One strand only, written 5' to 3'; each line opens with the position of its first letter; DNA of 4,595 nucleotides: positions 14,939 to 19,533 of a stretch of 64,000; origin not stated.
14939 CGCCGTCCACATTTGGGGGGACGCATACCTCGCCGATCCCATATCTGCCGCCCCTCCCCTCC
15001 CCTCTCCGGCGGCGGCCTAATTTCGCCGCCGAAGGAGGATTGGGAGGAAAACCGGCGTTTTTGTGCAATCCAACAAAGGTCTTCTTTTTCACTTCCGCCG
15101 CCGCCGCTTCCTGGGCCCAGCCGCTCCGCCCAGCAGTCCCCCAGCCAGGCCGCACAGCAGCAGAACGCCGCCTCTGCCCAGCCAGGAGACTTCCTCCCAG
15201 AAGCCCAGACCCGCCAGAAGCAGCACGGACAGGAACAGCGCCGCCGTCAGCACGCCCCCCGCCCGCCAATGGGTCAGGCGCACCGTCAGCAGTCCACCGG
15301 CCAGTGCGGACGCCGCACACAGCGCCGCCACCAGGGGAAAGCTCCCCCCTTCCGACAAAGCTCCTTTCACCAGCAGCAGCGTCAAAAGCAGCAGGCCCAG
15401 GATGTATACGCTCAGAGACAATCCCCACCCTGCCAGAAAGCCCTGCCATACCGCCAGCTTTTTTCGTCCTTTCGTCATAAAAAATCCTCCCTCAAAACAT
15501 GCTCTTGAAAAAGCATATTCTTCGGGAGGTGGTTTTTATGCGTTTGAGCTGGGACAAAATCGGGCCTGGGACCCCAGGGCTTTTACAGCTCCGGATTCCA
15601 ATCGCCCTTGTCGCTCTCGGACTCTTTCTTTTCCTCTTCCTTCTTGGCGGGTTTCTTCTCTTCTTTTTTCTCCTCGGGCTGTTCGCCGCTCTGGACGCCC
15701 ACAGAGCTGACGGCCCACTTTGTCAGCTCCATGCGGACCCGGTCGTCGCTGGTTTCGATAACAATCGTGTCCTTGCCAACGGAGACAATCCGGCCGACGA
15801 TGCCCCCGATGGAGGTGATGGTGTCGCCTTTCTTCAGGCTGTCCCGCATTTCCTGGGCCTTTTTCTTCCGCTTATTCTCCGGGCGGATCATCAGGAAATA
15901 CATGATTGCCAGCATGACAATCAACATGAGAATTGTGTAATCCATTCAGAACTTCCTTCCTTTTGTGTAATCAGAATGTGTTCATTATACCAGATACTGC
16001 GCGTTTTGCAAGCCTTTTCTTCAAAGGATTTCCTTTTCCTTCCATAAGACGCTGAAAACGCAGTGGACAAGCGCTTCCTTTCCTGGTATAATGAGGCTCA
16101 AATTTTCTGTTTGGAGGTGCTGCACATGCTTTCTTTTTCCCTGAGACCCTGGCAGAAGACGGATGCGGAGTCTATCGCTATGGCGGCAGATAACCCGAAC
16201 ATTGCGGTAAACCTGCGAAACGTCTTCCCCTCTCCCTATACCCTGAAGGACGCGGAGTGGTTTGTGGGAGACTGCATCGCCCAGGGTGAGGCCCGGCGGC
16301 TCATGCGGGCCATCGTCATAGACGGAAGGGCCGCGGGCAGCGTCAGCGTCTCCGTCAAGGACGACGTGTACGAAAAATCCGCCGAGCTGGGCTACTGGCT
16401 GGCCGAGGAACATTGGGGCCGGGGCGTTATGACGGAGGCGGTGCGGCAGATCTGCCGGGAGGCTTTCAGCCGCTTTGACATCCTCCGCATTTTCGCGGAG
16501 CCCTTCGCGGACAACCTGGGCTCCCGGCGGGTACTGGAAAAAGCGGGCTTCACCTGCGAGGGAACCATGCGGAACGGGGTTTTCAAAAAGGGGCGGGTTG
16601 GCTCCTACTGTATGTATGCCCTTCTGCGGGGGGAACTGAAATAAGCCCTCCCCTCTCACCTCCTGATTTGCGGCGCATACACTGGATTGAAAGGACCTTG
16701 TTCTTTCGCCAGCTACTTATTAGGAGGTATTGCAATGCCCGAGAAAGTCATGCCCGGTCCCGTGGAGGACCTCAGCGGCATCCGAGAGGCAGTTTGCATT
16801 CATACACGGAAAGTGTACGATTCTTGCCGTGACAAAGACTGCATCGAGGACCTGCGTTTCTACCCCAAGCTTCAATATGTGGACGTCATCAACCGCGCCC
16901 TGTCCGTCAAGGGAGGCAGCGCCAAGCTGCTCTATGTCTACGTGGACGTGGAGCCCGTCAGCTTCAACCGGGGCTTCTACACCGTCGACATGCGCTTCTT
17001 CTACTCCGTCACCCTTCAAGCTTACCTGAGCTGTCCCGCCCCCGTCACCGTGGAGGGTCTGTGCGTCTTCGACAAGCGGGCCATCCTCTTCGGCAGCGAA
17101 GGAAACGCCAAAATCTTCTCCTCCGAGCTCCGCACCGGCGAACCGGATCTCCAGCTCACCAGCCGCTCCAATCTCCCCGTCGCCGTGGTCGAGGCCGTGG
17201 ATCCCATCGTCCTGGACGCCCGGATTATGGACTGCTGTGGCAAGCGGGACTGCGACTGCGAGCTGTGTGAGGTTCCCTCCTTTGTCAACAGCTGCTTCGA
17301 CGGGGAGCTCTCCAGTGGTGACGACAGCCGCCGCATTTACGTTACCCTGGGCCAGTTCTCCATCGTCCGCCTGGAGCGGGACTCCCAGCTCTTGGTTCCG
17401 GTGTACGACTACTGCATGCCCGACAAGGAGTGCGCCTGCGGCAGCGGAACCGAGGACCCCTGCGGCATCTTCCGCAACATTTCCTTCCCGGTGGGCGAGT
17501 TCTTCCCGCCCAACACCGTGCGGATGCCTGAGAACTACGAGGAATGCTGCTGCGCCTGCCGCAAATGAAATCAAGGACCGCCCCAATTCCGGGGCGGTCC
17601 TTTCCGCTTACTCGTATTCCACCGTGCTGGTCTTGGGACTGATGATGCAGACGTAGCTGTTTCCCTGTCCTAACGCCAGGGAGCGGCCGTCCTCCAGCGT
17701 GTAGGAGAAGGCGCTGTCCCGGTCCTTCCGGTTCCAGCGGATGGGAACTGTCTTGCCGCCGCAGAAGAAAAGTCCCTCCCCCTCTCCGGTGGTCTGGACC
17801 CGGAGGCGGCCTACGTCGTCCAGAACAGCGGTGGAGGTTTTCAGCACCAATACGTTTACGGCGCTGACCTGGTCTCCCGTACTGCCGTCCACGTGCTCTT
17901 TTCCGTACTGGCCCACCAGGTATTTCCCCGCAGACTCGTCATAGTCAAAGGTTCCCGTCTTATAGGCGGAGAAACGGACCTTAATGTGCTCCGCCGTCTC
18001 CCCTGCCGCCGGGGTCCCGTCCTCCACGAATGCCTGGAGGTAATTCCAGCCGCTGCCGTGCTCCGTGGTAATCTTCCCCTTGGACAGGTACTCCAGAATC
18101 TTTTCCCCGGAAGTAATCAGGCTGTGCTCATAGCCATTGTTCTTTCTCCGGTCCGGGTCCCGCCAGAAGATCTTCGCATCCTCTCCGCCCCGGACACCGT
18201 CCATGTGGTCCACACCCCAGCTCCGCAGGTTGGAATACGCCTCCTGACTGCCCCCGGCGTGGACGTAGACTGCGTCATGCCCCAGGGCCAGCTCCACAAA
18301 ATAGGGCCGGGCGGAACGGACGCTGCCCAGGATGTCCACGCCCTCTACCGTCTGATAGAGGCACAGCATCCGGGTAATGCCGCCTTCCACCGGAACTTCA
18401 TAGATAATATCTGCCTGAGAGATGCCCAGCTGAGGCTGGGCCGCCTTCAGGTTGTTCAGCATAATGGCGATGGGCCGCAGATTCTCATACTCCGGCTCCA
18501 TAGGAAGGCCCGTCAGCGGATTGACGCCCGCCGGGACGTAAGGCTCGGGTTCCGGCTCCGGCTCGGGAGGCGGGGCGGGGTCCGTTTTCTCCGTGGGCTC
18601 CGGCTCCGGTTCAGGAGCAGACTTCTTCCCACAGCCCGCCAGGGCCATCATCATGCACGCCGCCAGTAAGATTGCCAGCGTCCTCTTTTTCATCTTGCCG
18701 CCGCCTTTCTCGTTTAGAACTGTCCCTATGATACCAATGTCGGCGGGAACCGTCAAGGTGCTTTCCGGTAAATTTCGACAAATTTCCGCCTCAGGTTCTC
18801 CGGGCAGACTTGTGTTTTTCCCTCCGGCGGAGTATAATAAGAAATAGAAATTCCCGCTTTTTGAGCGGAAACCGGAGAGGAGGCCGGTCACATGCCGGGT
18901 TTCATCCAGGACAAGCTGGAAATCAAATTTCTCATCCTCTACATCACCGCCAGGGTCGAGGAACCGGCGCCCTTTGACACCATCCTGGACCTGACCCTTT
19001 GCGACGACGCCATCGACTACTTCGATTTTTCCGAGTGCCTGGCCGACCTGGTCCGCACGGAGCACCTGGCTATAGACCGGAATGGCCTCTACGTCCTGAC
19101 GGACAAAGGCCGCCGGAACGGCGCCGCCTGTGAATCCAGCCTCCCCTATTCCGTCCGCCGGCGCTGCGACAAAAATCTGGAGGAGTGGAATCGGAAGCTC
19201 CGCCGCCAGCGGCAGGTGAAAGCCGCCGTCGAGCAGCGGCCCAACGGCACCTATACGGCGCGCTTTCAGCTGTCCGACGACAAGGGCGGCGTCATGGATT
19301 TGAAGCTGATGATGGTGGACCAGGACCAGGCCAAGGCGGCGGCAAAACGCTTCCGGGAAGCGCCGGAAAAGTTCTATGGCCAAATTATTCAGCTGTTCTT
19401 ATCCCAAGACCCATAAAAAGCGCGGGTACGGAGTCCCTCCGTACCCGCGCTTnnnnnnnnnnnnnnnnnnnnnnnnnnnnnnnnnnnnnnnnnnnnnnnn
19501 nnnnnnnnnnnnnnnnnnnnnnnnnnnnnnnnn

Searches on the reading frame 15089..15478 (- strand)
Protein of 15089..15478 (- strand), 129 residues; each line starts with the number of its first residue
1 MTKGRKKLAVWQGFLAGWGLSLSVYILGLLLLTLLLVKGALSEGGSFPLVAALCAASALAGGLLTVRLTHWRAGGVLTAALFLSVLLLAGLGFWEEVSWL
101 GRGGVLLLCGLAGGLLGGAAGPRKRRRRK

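Call 37: search_protein_families(library=pfam, max_evalue=0.01, proteins=[window:15089-15478:-])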
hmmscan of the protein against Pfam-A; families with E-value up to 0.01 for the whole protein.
window:15089-15478:- (129 aa): 1 family
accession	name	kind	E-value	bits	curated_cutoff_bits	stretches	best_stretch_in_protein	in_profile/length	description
PF12670.12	DUF3792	-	4.9e-05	23.9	31.3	1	13-120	4-114/115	Protein of unknown function (DUF3792)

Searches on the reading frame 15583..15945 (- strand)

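Call 37: search_protein_families(library=pfam, max_evalue=0.01, proteins=[window:15583-15945:-])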
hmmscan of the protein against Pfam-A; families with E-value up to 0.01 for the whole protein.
window:15583-15945:- (120 aa): 2 families
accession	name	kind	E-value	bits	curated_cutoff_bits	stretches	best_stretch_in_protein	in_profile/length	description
PF02699.20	YajC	-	1.4e-28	99.1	28.2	1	4-80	2-77/78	Preprotein translocase subunit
PF12220.14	U1snRNP70_N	-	0.0065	17.4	23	0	87-119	58-90/92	U1 small nuclear ribonucleoprotein of 70kDa MW N terminal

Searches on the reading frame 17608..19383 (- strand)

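Call 38: search_protein_families(library=pfam, proteins=[window:17608-19383:-])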
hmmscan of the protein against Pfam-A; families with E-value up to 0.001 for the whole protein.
window:17608-19383:- (591 aa): 3 families
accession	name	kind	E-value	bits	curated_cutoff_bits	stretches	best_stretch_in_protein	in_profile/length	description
PF11258.13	DUF3048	-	1.4e-46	158.8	25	1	290-436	1-145/148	Protein of unknown function (DUF3048) N-terminal domain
PF17479.7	DUF3048_C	-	1.4e-26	93.5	25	1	467-578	1-114/114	Protein of unknown function (DUF3048) C-terminal domain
PF05887.16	Trypan_PARP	-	0.00075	19.9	100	0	256-293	70-107/134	Procyclic acidic repetitive protein (PARP)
